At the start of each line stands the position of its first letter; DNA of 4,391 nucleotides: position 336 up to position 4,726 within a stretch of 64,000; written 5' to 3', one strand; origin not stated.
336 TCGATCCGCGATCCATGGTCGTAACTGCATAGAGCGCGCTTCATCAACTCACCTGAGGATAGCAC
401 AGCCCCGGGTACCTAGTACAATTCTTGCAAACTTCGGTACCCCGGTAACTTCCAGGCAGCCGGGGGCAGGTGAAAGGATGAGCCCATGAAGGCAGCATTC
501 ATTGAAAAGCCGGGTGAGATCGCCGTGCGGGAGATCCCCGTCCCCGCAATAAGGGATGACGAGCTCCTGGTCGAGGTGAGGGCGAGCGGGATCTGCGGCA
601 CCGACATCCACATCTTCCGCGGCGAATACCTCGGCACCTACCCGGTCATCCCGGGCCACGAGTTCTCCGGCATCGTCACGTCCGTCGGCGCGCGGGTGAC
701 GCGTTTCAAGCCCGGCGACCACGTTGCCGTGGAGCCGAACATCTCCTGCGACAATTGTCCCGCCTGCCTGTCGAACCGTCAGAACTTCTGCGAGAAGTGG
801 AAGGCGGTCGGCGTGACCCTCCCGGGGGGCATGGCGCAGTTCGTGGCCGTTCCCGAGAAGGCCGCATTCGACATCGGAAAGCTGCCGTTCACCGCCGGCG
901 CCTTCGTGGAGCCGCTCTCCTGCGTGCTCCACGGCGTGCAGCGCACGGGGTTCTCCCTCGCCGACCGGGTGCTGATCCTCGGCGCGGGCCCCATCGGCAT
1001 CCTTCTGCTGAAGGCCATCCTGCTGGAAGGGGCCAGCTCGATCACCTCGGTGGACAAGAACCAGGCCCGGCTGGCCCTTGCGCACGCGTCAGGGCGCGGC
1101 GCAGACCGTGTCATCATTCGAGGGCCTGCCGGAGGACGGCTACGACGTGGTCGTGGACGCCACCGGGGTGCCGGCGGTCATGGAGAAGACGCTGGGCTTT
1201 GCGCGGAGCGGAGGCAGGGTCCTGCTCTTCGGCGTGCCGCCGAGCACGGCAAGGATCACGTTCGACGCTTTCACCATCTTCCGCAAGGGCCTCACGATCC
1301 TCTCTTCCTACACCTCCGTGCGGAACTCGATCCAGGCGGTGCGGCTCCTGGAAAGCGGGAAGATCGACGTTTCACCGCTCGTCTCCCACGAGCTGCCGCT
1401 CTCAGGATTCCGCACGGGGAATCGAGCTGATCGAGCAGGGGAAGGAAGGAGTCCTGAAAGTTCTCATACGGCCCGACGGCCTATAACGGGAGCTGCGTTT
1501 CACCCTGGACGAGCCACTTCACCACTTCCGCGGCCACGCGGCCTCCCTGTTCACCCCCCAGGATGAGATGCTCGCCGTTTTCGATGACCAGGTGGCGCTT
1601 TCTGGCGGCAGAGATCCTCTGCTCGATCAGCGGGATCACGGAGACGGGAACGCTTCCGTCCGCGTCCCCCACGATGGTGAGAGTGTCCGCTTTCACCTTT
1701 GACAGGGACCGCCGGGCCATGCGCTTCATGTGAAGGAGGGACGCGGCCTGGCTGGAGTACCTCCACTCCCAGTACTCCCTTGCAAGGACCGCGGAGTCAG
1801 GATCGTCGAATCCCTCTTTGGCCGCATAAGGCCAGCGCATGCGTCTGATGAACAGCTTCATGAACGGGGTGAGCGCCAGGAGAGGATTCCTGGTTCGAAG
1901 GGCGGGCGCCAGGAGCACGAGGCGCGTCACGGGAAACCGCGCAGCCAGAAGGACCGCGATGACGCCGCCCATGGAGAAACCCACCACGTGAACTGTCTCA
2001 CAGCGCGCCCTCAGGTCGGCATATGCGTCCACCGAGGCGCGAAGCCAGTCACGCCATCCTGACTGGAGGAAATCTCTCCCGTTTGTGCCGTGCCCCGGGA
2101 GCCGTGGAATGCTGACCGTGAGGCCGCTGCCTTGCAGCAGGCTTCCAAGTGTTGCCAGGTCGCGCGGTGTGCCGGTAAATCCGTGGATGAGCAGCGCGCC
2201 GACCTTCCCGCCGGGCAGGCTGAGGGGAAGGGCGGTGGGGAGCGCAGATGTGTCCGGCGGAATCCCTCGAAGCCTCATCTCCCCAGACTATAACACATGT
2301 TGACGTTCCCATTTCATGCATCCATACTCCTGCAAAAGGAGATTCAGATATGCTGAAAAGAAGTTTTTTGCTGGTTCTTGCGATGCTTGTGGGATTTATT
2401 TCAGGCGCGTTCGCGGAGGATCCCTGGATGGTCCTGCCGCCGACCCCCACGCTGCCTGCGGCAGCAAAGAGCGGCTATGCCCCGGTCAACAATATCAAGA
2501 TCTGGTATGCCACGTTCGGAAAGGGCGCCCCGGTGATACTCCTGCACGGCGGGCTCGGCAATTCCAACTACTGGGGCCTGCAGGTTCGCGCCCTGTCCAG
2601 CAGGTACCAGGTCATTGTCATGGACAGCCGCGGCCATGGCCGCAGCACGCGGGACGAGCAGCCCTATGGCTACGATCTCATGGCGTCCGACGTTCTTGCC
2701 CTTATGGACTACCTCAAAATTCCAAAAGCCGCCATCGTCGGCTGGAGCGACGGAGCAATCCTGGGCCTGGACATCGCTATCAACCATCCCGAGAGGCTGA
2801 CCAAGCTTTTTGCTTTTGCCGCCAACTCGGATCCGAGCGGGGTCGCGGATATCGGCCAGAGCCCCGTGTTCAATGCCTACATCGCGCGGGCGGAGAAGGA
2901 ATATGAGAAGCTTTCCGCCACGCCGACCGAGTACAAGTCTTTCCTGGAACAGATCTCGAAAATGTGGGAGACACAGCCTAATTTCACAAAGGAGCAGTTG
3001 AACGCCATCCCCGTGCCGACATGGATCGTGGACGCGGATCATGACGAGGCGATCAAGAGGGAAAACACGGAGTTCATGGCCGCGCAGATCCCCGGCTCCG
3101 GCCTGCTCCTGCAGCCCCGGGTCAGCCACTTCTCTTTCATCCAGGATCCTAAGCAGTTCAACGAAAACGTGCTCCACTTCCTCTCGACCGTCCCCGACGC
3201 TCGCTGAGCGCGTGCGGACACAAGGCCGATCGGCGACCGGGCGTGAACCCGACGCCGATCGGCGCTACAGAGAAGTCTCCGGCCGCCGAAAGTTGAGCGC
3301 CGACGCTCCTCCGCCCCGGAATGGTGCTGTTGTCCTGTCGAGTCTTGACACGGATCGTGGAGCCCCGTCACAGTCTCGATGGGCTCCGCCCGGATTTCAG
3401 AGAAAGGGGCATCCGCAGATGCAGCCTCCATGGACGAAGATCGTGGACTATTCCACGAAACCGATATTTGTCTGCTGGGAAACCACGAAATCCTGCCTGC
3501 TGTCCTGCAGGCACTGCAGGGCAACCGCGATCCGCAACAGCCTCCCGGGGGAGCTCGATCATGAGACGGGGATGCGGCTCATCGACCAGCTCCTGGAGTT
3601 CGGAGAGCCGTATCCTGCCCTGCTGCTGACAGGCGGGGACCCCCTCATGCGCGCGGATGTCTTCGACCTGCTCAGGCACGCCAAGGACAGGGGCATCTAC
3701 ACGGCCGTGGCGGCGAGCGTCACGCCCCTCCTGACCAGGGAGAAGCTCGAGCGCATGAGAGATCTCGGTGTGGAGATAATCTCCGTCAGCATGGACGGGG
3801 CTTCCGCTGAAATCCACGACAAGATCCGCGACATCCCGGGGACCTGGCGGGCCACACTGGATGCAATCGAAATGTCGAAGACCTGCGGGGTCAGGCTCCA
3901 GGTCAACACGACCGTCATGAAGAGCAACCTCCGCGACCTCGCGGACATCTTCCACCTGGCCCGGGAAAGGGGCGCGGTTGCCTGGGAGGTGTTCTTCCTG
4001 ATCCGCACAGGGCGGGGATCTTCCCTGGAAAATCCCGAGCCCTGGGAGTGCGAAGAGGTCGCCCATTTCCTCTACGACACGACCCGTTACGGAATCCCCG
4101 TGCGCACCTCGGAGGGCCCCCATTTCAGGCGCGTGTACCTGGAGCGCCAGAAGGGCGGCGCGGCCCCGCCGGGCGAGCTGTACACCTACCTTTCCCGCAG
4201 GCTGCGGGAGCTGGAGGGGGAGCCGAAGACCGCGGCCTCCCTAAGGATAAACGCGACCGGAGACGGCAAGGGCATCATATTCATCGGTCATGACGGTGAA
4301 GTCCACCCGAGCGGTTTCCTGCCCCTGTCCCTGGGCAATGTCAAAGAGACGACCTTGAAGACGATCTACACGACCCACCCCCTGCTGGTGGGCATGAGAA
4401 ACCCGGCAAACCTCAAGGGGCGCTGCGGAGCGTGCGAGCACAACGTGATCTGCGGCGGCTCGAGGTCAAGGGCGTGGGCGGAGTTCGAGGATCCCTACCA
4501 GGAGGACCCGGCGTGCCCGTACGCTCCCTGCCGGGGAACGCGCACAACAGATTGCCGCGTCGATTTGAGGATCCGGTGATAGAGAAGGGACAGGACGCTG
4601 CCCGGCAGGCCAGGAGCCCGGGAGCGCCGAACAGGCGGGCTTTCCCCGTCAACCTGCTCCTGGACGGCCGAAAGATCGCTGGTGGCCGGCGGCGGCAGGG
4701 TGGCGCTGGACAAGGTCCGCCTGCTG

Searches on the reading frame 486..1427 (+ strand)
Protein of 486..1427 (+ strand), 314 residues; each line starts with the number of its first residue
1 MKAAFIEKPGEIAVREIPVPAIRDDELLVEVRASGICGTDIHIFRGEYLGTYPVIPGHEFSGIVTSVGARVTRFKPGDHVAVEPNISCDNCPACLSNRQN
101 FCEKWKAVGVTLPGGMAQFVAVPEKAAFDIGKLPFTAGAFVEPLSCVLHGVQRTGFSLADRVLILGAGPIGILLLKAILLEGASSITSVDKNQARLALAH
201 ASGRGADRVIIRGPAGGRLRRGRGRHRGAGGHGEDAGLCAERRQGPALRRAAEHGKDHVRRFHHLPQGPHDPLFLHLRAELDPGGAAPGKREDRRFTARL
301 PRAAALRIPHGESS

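Call 48: search_protein_families(library=pfam, proteins=[window:486-1427:+], max_evalue=0.001)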
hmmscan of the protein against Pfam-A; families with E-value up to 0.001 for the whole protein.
window:486-1427:+ (314 aa): 1 family
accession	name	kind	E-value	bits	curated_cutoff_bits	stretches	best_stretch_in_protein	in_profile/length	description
PF08240.17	ADH_N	-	1.1e-30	106.4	23.5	1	24-130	2-102/104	Alcohol dehydrogenase GroES-like domain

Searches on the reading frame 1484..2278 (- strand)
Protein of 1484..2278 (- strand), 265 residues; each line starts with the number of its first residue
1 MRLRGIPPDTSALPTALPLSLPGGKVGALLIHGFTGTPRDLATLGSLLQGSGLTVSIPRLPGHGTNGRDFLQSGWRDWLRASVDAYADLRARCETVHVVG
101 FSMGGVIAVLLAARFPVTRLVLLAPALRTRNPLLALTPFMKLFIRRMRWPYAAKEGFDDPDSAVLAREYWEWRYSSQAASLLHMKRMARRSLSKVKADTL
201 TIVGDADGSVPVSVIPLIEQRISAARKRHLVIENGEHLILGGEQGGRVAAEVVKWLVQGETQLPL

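Call 48: search_protein_families(library=pfam, proteins=[window:1484-2278:-], max_evalue=0.001)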
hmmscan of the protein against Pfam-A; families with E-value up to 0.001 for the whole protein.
window:1484-2278:- (265 aa): 4 families
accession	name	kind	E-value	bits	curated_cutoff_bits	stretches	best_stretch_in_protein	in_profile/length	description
PF12697.13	Abhydrolase_6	-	2.3e-18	68.1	26.3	1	29-250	2-216/217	Alpha/beta hydrolase family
PF12146.15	Hydrolase_4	-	2.7e-14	53.5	27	1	29-241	8-236/239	Serine aminopeptidase, S33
PF00561.26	Abhydrolase_1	-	3.9e-13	50.1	25.8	1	29-129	4-103/245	alpha/beta hydrolase fold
PF01738.24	DLH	-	0.00019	21.5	21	0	79-117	81-121/217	Dienelactone hydrolase family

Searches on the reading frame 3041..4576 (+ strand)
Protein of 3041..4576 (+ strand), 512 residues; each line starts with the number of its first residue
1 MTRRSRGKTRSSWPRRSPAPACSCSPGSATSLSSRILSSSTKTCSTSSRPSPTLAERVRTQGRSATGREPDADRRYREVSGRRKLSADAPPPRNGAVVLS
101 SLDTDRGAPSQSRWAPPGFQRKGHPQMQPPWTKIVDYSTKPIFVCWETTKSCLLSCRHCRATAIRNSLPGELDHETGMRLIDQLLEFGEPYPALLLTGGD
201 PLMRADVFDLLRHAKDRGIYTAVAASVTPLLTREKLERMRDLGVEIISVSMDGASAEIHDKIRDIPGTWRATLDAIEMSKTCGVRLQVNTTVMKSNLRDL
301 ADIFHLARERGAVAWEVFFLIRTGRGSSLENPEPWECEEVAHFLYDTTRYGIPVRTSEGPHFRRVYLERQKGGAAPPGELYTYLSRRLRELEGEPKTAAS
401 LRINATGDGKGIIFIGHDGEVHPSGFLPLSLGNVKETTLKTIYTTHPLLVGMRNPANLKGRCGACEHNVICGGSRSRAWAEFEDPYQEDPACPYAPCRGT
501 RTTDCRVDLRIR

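Call 48: search_protein_families(library=pfam, proteins=[window:3041-4576:+], max_evalue=0.001)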
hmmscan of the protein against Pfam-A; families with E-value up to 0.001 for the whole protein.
window:3041-4576:+ (512 aa): 1 family
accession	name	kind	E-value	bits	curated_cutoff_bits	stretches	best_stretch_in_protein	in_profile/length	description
PF04055.27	Radical_SAM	-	2.2e-20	73.9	29.5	1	147-306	2-165/166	Radical SAM superfamily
